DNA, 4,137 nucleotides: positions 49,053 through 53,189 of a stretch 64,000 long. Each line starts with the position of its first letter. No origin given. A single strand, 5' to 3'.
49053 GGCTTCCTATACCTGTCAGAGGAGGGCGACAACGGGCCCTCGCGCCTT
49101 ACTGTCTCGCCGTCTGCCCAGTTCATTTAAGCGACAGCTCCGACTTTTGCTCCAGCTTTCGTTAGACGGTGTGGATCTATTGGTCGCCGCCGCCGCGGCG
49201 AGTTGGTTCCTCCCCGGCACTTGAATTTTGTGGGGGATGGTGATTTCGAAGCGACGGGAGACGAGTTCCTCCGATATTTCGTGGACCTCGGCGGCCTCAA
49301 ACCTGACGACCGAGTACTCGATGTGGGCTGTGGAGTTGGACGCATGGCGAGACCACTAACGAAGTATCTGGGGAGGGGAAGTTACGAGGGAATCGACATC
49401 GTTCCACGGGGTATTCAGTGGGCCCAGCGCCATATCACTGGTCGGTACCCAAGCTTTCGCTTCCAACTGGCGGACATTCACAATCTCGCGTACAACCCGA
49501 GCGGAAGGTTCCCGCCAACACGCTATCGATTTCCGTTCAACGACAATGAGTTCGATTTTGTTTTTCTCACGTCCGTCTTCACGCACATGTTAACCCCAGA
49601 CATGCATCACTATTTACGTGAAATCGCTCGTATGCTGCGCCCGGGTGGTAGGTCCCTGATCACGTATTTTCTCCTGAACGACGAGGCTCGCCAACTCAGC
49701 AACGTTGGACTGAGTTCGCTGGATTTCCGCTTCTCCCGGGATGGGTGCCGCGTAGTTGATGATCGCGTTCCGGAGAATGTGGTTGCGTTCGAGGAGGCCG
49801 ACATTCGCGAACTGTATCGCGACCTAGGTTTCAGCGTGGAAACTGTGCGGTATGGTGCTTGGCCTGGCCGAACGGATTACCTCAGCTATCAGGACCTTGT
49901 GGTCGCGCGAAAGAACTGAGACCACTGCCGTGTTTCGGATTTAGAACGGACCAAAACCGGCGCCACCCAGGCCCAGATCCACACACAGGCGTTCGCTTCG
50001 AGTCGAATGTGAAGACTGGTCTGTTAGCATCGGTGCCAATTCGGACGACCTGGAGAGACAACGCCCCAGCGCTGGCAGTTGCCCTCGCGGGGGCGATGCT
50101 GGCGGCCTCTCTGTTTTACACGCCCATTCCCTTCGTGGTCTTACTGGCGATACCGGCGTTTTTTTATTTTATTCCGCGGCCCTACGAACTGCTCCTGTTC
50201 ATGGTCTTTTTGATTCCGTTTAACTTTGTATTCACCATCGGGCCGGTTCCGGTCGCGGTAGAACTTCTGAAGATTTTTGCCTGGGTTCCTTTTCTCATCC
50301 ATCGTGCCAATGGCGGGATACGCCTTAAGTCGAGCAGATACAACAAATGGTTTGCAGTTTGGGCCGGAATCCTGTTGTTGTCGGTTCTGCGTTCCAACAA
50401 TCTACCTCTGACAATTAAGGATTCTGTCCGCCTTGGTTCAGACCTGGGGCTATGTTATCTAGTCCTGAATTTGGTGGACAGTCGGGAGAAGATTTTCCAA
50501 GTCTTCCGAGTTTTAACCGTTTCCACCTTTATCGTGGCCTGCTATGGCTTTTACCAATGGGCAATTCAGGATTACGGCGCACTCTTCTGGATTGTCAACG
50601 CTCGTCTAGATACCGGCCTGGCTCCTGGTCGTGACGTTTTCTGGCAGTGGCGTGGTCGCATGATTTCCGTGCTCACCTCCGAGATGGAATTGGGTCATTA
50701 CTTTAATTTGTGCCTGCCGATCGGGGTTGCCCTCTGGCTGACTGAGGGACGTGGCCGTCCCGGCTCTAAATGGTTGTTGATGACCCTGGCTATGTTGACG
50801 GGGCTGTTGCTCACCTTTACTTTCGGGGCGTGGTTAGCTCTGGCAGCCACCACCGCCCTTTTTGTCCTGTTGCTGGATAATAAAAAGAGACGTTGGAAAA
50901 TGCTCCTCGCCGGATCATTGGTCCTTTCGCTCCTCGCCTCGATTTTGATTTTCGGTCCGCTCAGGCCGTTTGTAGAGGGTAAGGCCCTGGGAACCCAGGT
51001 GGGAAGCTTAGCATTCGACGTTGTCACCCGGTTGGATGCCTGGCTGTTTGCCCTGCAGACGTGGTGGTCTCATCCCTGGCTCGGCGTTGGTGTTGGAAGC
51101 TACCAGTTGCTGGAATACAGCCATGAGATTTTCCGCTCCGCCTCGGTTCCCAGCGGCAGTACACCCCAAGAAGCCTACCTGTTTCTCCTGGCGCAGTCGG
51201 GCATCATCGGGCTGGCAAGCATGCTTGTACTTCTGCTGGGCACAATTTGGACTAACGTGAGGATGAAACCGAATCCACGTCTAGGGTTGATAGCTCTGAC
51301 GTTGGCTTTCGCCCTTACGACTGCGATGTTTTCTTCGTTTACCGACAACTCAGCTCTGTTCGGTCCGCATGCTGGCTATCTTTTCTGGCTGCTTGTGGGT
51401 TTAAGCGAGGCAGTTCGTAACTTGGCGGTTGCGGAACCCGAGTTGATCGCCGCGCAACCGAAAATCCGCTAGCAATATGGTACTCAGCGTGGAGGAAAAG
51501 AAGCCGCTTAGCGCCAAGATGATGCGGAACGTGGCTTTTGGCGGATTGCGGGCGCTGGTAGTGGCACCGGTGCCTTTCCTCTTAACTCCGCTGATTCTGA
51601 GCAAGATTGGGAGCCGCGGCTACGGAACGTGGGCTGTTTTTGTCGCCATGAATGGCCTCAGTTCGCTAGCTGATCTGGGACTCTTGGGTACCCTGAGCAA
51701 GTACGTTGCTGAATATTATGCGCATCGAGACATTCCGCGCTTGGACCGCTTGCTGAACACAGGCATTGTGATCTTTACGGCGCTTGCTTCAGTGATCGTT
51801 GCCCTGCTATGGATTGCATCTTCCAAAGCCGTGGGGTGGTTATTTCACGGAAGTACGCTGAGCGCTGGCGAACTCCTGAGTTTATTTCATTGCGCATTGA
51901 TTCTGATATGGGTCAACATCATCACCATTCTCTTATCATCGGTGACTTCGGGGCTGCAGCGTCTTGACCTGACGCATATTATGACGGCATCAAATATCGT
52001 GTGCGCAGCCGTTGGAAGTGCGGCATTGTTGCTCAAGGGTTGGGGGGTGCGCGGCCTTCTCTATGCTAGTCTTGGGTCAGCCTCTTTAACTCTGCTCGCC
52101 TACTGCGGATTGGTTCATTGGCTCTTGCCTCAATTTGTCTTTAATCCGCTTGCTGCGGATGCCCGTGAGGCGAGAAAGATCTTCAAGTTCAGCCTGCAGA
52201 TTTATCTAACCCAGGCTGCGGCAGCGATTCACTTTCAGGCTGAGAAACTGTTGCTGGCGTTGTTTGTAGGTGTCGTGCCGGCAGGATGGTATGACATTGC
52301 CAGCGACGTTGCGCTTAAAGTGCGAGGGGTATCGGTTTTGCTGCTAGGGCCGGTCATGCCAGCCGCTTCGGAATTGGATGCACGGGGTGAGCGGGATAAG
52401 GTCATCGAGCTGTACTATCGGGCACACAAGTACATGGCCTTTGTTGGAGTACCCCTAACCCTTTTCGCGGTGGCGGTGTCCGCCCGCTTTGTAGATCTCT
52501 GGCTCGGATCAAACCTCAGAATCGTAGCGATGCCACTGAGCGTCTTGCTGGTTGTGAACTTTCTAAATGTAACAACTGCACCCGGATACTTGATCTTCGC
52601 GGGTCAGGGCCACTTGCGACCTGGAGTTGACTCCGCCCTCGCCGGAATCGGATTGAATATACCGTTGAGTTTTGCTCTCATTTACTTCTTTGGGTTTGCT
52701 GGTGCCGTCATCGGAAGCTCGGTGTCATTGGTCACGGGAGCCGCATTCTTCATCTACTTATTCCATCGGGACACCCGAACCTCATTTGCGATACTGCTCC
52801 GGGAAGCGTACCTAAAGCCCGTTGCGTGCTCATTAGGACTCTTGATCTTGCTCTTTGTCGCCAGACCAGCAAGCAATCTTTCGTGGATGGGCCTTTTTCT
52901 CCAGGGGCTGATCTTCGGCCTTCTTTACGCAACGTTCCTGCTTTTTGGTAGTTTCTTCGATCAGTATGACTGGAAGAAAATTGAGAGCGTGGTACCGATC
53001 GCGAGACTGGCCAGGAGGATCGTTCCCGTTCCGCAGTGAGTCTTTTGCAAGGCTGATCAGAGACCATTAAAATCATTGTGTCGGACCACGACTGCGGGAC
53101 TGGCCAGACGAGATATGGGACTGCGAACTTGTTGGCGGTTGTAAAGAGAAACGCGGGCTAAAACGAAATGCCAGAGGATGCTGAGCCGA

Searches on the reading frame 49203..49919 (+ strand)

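Call 21: search_protein_families(library=pfam, proteins=[window:49203-49919:+], max_evalue=0.001)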
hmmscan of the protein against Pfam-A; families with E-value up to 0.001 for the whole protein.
window:49203-49919:+ (238 aa): 6 families
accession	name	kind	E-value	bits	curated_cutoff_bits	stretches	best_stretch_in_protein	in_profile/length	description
PF13649.12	Methyltransf_25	-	2.9e-20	73.2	27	2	38-98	1-61/97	Methyltransferase domain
PF08241.18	Methyltransf_11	-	9.5e-20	71.5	21.2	2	110-152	54-94/95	Methyltransferase domain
PF13489.12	Methyltransf_23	-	8.4e-18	65.1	27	1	31-212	18-161/164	Methyltransferase domain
PF13847.12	Methyltransf_31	-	2.3e-16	60.2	27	1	33-157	2-113/145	Methyltransferase domain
PF08242.18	Methyltransf_12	-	1.5e-13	51.8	30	1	39-150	1-97/98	Methyltransferase domain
PF01209.24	Ubie_methyltran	-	1.3e-05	25.2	20.1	1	28-153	41-151/233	ubiE/COQ5 methyltransferase family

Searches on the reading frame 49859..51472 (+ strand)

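Call 22: search_protein_families(library=pfam, proteins=[window:49859-51472:+], max_evalue=0.001)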
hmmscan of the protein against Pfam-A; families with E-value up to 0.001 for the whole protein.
window:49859-51472:+ (537 aa): 1 family
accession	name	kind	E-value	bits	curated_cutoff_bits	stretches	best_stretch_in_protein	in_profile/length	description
PF04932.20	Wzy_C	-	8.7e-15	55.2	31.7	1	308-454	2-147/149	O-Antigen ligase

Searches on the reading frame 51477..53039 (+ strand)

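Call 22: search_protein_families(library=pfam, proteins=[window:51477-53039:+], max_evalue=0.001)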
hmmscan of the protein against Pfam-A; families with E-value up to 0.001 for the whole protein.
window:51477-53039:+ (520 aa): 2 families
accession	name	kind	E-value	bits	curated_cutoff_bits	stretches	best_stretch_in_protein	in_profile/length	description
PF13440.11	Polysacc_synt_3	-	4.9e-11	42.9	23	1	99-346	52-287/293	Polysaccharide biosynthesis protein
PF01943.22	Polysacc_synt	-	1.7e-10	41.3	28.2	1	17-298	3-271/274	Polysaccharide biosynthesis protein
